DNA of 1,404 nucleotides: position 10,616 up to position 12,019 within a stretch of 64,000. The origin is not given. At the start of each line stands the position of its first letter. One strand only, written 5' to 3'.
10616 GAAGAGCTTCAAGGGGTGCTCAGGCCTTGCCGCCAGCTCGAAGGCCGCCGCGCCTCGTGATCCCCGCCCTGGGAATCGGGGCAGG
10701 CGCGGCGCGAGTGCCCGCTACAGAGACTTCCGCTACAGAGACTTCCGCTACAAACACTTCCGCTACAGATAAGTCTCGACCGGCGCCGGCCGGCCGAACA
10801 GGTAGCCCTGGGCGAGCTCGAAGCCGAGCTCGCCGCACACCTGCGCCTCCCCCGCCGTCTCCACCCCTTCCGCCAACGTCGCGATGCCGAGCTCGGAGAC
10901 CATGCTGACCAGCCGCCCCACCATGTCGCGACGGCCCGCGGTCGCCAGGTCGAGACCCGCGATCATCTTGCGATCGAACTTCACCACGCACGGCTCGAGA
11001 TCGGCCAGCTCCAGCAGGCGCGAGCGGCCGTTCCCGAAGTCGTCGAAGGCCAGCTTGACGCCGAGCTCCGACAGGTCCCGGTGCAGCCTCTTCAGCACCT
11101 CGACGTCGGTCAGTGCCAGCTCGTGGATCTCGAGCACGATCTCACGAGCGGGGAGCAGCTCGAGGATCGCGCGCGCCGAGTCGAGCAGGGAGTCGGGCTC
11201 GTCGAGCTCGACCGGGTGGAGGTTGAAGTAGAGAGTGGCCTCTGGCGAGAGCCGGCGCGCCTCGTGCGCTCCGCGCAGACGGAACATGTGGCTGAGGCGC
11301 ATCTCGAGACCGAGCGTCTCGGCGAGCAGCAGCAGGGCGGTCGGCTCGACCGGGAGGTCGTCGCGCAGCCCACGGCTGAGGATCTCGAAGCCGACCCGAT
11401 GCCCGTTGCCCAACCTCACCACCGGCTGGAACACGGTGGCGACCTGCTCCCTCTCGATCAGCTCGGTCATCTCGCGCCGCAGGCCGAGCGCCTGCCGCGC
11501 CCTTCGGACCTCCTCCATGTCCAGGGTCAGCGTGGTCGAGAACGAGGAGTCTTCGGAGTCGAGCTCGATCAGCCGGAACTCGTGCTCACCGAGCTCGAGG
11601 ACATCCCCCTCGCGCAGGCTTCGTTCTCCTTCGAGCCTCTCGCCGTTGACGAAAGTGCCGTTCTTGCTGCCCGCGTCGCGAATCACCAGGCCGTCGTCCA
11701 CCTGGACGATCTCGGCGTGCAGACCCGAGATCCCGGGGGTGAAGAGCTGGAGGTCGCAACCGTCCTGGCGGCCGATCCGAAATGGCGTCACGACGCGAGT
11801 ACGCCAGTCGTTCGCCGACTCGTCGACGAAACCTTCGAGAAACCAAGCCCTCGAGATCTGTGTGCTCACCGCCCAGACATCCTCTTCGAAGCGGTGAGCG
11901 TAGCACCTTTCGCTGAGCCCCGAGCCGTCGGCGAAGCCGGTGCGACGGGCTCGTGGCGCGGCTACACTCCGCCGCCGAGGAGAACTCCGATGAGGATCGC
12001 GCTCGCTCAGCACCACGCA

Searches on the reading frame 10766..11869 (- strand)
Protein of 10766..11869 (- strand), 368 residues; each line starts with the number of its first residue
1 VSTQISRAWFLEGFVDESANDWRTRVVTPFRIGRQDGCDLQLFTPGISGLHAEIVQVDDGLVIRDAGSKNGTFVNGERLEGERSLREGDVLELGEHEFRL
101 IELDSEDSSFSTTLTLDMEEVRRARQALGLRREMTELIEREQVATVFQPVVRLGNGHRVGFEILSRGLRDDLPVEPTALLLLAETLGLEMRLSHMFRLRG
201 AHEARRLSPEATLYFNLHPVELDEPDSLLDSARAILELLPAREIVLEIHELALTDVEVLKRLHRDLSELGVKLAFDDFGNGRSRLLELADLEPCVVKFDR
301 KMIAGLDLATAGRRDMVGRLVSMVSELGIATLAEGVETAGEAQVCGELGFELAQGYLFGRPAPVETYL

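Call 80: search_protein_families(library=pfam, proteins=[window:10766-11869:-], max_evalue=0.001)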
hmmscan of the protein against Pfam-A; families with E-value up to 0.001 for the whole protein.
window:10766-11869:- (368 aa): 3 families
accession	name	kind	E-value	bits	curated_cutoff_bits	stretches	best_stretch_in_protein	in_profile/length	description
PF00563.25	EAL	-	2.5e-40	138.8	31.3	1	132-361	2-236/236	EAL domain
PF00498.31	FHA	-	2.2e-18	66.8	20.7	1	31-94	2-67/67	FHA domain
PF16697.10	Yop-YscD_cpl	-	1.2e-12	48.3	33.2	1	30-101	19-91/94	Inner membrane component of T3SS, cytoplasmic domain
